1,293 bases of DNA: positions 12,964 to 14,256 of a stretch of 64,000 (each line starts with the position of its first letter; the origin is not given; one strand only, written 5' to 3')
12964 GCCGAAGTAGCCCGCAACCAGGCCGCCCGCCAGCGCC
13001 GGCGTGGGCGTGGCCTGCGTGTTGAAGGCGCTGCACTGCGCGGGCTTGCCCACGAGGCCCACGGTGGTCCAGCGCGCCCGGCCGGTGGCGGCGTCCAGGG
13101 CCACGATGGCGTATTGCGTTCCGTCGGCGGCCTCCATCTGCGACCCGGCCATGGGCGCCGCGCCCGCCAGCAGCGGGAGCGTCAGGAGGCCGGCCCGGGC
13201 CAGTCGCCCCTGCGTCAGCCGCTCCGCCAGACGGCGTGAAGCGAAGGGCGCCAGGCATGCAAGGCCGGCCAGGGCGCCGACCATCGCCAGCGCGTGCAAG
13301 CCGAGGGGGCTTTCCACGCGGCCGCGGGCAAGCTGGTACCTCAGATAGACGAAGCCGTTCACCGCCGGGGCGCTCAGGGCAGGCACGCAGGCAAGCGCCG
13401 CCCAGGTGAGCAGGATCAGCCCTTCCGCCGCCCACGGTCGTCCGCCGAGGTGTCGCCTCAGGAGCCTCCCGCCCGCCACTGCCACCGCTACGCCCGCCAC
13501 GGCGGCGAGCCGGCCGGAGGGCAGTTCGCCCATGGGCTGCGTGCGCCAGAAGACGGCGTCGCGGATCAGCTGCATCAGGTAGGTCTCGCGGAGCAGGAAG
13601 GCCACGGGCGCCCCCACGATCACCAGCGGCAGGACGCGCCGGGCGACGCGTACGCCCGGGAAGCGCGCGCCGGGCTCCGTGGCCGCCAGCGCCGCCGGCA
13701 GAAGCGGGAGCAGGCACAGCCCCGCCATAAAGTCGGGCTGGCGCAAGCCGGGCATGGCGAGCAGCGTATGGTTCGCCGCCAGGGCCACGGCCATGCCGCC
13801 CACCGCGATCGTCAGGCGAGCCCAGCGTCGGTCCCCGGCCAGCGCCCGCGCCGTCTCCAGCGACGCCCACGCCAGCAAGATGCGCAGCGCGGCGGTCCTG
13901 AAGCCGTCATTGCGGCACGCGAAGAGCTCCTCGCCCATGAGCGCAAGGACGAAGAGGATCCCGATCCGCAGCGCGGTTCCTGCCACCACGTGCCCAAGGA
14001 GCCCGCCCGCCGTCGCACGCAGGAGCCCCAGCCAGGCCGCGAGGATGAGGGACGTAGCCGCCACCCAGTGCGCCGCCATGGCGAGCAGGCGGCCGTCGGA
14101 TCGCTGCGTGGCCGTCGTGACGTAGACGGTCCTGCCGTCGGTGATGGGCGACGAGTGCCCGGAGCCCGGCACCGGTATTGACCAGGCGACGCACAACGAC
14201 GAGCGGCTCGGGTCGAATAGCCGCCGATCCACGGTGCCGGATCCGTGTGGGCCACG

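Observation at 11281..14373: Beta-propeller split by an ~8-helix membrane domain, in an operon with a BSP-family HExxH protein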

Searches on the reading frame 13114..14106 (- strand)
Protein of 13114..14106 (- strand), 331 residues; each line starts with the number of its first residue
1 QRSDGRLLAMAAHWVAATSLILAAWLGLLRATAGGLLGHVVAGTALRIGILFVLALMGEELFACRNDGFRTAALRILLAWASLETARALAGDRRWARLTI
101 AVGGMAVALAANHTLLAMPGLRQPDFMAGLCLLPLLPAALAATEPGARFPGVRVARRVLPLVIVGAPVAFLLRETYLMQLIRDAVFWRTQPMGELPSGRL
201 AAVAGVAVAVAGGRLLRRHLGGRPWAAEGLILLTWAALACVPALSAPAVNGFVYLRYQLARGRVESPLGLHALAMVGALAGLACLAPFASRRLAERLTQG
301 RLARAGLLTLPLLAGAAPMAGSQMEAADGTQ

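Call 56: predict_structure(alignment_id=A4)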
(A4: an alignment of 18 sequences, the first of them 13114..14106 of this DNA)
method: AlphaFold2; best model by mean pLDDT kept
length: 331 residues; sequences in the alignment: 18
mean_pLDDT: 89.2   pTM: 0.89
mean pLDDT of the five models: 89.2, 88.3, 88.2, 86.4, 86.2
residues with pLDDT >= 90: 212; 70-90: 98; 50-70: 15; < 50: 6
segments of 3 or more residues with pLDDT < 50: 328-331
pLDDT, mean of each block of 10 residues (from residue 1): 75 97 96 83 96 95 87 95 97 93 97 89 90 96 76 88 93 87 74 85 94 89 82 95 90 87 89 94 91 91 96 96 66 40
secondary structure, 60 per line:
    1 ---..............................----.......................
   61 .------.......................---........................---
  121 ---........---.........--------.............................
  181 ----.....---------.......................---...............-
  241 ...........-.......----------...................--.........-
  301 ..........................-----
elements in order: H4-33 H38-61 H68-90 H94-117 H124-131 H135-143 H152-180 H185-189 H199-221 H225-239 H241-251 H253-259 H270-288 H291-299 H301-326

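Call 64: fold_search(model_id=the predicted structure, library=pdb)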
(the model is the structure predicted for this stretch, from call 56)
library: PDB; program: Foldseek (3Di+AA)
matches with E <= 10: 684; with E <= 0.001: 0
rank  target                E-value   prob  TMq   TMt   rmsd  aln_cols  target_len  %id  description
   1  9dwy                  7.2e-02  0.23  0.17  0.16  18.8       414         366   14  Cryo-EM structure of human MCT8 in complex with thyroid hormone T3 (released 2025-07-16)
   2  9fkn_A                9.3e-02  0.18  0.13  0.12  25.1       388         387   14  Human monocarboxylate transporter 8 bound to thyroxine (released 2025-05-21)
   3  6hcl_A                1.5e-01  0.13  0.14  0.12  24.0       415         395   13  Crystal structure of a MFS transporter with Ligand at 2.69 Angstroem resolution (released 2019-07-03)
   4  9hhq                  1.8e-01  0.23  0.19  0.18  18.6       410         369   11  Human monocarboxylate transporter 10 (released 2025-03-26)
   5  8zmr                  2.0e-01  0.20  0.19  0.17  22.2       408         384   14  Vesamicol-bound VAChT (released 2024-06-19)
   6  6ki1_A                2.1e-01  0.12  0.14  0.13  22.9       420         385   15  The transmembrane domain of a cyanobacterium bicarbonate transporter BicA (released 2019-11-20)
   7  3ejy_A                2.1e-01  0.08  0.12  0.10  24.1       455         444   11  Structure of E203H mutant of E.coli Cl-/H+ antiporter, CLC-ec1 (released 2009-02-17)
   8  8tte_A                2.2e-01  0.20  0.18  0.17  20.9       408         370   11  Protonated state of NorA at pH 5.0 (released 2024-05-29)
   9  5i20_C                2.3e-01  0.14  0.15  0.17  21.2       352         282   15  Crystal structure of protein (released 2016-06-01)
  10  6g9x_A                2.3e-01  0.12  0.14  0.12  22.5       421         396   13  Crystal structure of a MFS transporter at 2.54 Angstroem resolution (released 2019-07-03)
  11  3gia                  2.3e-01  0.11  0.13  0.12  24.3       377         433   14  Crystal Structure of ApcT Transporter (released 2009-08-18)
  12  8zkn_A                2.5e-01  0.20  0.19  0.17  17.9       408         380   14  CryoEM structure of Thyroid Hormone Transporter MCT8 bound with silychristin (released 2025-04-02)
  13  7lo8_Z                2.6e-01  0.13  0.15  0.14  23.7       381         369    9  NorA in complex with Fab36 (released 2022-04-20)
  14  28vj_B                2.7e-01  0.15  0.18  0.17  19.4       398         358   10  NorA bound to miniprotein I-23 (released 2026-04-08)
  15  3ejy_B                2.8e-01  0.08  0.12  0.10  24.2       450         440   12  Structure of E203H mutant of E.coli Cl-/H+ antiporter, CLC-ec1 (released 2009-02-17)
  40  3waj                  5.5e-01  0.23  0.24  0.14  16.7       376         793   16  Crystal structure of the Archaeoglobus fulgidus oligosaccharyltransferase (O29867_ARCFU) complex with Zn and sulfate (released 2013-10-30)
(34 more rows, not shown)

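Call 77: search_protein_families(library=pfam, alignment_id=A4, max_evalue=1)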
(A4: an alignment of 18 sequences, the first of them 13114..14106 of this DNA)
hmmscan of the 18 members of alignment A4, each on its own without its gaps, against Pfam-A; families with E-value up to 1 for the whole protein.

A. member 1, window:13114-14106:- (331 aa): 0 families

B. families by the number of members that match (of 18 scanned): 12 families
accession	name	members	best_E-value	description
PF12698.13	ABC2_membrane_3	1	0.00025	ABC-2 family transporter protein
PF04123.18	DUF373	1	0.0034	Domain of unknown function (DUF373)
PF10101.14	DUF2339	1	0.0074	Predicted membrane protein (DUF2339)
PF22817.2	ApeP-like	1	0.03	ApeP dehydratase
PF04290.18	DctQ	1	0.033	Tripartite ATP-independent periplasmic transporters, DctQ component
PF02801.28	Ketoacyl-synt_C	1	0.036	Beta-ketoacyl synthase, C-terminal domain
PF24914.1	ACR10_N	1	0.053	ACT domain-containing protein ACR10, N-terminal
PF24357.1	TMD0_ABC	1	0.098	ABC transporter TMD0 domain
PF15807.10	MAP17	1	0.17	Membrane-associated protein 117 kDa, PDZK1-interacting protein 1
PF15420.11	Abhydrolase_9_N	1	0.2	Alpha/beta-hydrolase family N-terminus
PF11770.13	GAPT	1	0.24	GRB2-binding adapter (GAPT)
PF11992.13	TgpA_N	1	0.84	TgpA N-terminal domain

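Call 78: search_solved_structures(query=A4, max_evalue=10)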
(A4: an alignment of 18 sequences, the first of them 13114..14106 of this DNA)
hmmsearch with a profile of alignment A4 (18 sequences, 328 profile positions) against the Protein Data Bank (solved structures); distinct sequences matched with E-value up to 10: 3.
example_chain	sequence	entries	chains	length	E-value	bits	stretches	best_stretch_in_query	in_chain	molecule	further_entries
4uad_A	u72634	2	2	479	0.034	16.4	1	120-197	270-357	Importin subunit alpha-7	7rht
5leb_A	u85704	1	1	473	0.11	14.8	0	58-94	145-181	DDD_D12_06_D12_06_D12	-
4u2x_D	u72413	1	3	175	0.38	13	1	123-214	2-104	Importin subunit alpha-6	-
